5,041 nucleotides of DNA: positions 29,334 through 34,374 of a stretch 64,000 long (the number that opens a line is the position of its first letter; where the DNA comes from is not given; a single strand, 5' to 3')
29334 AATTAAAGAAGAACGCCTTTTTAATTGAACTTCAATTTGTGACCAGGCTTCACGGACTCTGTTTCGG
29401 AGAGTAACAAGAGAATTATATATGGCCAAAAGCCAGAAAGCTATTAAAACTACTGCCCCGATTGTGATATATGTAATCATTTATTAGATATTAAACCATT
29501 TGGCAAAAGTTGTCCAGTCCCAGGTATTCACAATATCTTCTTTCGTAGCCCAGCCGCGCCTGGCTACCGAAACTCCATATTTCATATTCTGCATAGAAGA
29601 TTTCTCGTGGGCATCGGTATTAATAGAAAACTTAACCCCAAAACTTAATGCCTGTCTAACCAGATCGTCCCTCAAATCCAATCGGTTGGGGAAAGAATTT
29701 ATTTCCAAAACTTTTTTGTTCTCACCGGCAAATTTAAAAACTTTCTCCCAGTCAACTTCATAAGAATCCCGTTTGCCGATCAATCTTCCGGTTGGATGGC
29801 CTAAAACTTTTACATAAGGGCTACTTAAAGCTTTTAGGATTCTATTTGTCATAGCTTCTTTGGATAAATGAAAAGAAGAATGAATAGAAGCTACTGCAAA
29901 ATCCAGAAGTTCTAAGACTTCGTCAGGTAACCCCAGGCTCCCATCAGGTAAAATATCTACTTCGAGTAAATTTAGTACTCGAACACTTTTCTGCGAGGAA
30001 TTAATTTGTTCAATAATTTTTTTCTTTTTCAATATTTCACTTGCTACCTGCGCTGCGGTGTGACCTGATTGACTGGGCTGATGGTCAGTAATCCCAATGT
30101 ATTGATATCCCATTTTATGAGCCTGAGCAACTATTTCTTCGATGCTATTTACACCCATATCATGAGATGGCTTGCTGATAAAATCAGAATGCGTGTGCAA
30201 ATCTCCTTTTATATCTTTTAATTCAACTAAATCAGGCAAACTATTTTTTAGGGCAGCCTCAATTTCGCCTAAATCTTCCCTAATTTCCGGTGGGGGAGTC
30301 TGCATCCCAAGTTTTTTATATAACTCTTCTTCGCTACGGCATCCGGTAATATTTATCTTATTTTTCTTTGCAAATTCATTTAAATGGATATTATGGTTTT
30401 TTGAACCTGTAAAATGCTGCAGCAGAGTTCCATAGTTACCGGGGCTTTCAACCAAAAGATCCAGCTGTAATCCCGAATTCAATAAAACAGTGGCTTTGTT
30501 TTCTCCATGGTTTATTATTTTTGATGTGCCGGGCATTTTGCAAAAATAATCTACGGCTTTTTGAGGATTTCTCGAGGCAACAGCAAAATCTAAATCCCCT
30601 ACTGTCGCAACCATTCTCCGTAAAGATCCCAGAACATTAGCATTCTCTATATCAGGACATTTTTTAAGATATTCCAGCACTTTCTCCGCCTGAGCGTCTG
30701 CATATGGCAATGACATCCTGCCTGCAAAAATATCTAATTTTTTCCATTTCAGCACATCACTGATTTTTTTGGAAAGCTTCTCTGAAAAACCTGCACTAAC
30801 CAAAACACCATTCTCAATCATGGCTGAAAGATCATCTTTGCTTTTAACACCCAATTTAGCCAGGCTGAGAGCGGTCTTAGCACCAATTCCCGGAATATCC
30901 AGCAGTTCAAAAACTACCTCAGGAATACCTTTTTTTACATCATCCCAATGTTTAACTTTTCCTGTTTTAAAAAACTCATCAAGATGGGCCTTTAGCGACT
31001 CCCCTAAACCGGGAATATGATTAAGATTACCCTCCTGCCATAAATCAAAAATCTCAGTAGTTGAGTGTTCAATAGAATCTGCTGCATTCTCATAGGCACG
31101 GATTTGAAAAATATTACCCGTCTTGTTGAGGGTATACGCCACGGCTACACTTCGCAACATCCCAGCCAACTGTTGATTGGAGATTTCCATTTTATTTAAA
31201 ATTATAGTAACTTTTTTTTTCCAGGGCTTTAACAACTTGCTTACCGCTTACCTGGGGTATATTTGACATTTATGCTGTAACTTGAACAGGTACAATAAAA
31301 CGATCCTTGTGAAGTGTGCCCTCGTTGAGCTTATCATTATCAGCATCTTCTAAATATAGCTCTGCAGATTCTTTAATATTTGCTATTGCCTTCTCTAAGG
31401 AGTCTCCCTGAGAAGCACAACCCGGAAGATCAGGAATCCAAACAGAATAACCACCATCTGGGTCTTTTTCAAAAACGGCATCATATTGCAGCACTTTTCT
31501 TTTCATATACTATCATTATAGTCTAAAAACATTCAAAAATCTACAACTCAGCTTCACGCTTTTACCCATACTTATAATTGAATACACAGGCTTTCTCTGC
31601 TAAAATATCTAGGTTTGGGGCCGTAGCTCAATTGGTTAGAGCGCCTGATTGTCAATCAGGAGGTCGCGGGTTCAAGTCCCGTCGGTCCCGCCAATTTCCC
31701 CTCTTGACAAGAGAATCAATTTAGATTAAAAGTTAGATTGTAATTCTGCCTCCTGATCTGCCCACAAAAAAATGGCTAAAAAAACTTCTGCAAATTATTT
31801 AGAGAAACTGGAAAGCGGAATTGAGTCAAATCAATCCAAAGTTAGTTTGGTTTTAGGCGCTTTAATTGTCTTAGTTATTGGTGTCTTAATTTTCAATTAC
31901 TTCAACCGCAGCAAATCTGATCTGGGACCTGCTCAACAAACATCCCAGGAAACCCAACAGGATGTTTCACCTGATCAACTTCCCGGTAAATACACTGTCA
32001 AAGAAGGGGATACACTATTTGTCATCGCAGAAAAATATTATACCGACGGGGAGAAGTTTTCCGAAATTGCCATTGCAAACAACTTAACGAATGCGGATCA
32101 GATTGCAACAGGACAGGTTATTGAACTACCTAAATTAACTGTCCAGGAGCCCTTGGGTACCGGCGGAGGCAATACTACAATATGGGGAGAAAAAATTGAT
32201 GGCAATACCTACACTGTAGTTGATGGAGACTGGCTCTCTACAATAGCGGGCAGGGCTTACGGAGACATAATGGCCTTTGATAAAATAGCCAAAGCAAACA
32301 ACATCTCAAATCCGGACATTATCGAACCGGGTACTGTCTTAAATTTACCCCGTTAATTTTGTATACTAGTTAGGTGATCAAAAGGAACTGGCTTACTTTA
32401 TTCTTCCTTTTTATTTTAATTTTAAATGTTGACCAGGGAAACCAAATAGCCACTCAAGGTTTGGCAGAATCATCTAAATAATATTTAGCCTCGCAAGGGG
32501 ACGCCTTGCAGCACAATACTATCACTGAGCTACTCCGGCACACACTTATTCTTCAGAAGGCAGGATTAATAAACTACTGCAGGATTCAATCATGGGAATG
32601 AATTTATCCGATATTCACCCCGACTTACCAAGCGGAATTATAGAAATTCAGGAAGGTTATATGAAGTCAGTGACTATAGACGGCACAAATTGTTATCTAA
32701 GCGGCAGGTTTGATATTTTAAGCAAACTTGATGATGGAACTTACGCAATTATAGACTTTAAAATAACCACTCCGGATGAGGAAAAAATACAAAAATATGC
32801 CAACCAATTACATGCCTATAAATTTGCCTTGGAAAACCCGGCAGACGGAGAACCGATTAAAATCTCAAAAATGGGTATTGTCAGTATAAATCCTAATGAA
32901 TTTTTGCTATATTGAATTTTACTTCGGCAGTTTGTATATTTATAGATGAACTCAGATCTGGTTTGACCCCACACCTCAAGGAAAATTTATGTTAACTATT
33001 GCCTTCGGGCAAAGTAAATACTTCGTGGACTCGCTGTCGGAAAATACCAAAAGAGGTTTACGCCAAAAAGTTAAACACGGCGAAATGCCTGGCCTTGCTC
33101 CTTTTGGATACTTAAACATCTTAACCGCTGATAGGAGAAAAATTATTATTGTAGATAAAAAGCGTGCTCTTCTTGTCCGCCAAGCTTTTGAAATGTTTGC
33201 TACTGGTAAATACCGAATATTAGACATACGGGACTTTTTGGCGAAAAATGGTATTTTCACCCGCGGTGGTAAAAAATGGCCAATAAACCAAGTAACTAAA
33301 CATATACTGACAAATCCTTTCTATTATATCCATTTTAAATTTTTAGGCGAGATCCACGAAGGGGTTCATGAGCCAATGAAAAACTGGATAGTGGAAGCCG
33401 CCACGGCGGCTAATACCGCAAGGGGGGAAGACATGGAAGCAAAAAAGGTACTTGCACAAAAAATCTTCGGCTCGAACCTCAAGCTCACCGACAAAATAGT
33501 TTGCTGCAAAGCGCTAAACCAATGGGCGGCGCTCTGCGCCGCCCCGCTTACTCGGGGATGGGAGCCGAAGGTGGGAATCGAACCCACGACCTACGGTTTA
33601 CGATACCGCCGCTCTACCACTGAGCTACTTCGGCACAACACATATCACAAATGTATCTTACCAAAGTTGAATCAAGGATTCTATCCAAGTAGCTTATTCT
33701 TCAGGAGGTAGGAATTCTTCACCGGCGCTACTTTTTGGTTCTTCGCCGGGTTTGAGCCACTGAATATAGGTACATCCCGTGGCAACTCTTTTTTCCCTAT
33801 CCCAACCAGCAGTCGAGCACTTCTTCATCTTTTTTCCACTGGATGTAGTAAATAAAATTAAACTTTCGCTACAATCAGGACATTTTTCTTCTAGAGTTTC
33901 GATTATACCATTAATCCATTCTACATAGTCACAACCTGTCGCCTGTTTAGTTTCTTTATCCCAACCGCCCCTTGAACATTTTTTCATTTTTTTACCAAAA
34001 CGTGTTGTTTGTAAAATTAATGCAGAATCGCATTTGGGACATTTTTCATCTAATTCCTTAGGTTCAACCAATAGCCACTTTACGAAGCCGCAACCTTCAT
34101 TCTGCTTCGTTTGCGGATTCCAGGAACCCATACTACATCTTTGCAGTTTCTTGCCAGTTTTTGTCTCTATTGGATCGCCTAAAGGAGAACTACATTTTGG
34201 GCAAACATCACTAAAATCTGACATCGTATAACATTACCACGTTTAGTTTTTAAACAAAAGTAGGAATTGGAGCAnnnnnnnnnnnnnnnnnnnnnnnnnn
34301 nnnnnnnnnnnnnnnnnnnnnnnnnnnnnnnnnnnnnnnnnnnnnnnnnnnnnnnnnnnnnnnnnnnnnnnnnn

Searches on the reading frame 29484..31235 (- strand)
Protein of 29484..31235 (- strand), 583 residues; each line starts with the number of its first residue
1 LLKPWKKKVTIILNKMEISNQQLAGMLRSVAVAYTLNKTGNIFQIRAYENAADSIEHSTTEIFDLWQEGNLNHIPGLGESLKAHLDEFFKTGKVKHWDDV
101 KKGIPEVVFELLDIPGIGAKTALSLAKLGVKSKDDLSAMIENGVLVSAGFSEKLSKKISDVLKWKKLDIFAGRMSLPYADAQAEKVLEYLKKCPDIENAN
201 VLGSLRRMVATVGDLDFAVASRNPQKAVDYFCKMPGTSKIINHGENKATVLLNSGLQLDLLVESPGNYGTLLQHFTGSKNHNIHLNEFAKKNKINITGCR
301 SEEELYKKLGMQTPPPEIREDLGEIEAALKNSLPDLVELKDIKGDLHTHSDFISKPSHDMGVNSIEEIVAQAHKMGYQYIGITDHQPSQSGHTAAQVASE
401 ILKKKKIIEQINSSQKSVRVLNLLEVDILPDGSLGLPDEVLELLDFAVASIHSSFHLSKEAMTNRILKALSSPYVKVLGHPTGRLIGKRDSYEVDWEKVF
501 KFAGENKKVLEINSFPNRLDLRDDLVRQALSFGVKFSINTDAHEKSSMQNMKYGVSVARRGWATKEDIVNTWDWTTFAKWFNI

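Call 28: search_protein_families(library=pfam, proteins=[window:29484-31235:-], max_evalue=0.01)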
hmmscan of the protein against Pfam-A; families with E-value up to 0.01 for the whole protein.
window:29484-31235:- (583 aa): 6 families
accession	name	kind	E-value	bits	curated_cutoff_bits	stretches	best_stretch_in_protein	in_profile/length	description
PF14716.13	HHH_8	-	1e-12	48.7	30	1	19-93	2-72/73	Helix-hairpin-helix domain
PF02811.25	PHP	-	2.2e-09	38.3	26.4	1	345-514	1-163/164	PHP domain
PF14791.11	DNA_pol_B_thumb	-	1.6e-08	34.7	25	1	272-320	2-63/63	DNA polymerase beta thumb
PF14520.12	HHH_5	-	4.1e-07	30.8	27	1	110-161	3-54/57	Helix-hairpin-helix domain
PF10391.15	DNA_pol_lambd_f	-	0.002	18.3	29.8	0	111-138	3-30/51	Fingers domain of DNA polymerase lambda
PF11731.14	Cdd1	-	0.0069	17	25.5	0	108-137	5-34/86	Pathogenicity locus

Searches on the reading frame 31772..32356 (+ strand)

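Call 28: search_protein_families(library=pfam, proteins=[window:31772-32356:+], max_evalue=0.01)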
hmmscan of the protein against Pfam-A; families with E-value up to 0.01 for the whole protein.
window:31772-32356:+ (194 aa): 6 families
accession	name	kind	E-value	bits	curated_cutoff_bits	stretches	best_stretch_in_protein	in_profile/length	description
PF01476.26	LysM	-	9.4e-21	73.9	20.9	2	74-120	1-43/43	LysM domain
PF23473.1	LysM3_LYK4_5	-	3e-06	27.7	29.3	0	74-111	5-38/48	LYK4/5 LysM3 domain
PF23472.1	LysM2_CERK1_LYK3_4_5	-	1.6e-05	25.2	27.4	0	73-120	7-54/56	LYK3/4/5 LysM2 domain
PF05489.18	Phage_tail_X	-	0.00015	21.7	22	0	77-125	6-57/60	Phage Tail Protein X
PF23457.1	LysM2_NFP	-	0.00019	21.9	36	0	73-120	7-54/56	NFP LysM2 domain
PF02419.22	PsbL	-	0.0053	17.2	33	1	24-44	15-35/37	PsbL protein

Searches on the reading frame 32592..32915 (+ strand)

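Call 28: search_protein_families(library=pfam, proteins=[window:32592-32915:+], max_evalue=0.01)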
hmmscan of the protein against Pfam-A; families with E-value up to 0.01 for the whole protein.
window:32592-32915:+ (107 aa): 2 families
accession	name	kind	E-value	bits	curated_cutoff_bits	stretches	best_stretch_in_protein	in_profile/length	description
PF12705.13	PDDEXK_1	-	4.7e-06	27.2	22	1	28-84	120-173/247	PD-(D/E)XK nuclease superfamily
PF15518.12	L_protein_N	-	0.0097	16.3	27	0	43-99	78-126/178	L protein N-terminus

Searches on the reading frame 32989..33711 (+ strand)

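Call 28: search_protein_families(library=pfam, proteins=[window:32989-33711:+], max_evalue=0.01)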
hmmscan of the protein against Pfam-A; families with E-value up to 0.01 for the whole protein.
window:32989-33711:+ (240 aa): 1 family
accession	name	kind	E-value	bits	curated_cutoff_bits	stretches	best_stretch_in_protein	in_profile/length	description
PF07508.19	Recombinase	-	1.3e-07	32.2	21.1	1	59-113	3-55/102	Recombinase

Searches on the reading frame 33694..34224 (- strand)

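Call 28: search_protein_families(library=pfam, proteins=[window:33694-34224:-], max_evalue=0.01)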
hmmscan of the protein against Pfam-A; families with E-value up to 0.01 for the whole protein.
window:33694-34224:- (176 aa): 4 families
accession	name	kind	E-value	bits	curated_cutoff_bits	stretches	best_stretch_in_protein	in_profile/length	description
PF01396.24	Zn_ribbon_Top1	-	1.8e-06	28.1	32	1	59-78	1-20/39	Topoisomerase DNA binding C4 zinc finger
PF17309.7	DUF5356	-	0.00076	19.8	26.4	0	61-90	21-50/135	Family of unknown function (DUF5356)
PF09723.15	Zn_ribbon_8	-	0.0045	17.4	34.4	0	45-67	11-34/41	Zinc ribbon domain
PF06677.18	Auto_anti-p27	-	0.0088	16.6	24.1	0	5-15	15-25/40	Sjogren's syndrome/scleroderma autoantigen 1 (Autoantigen p27)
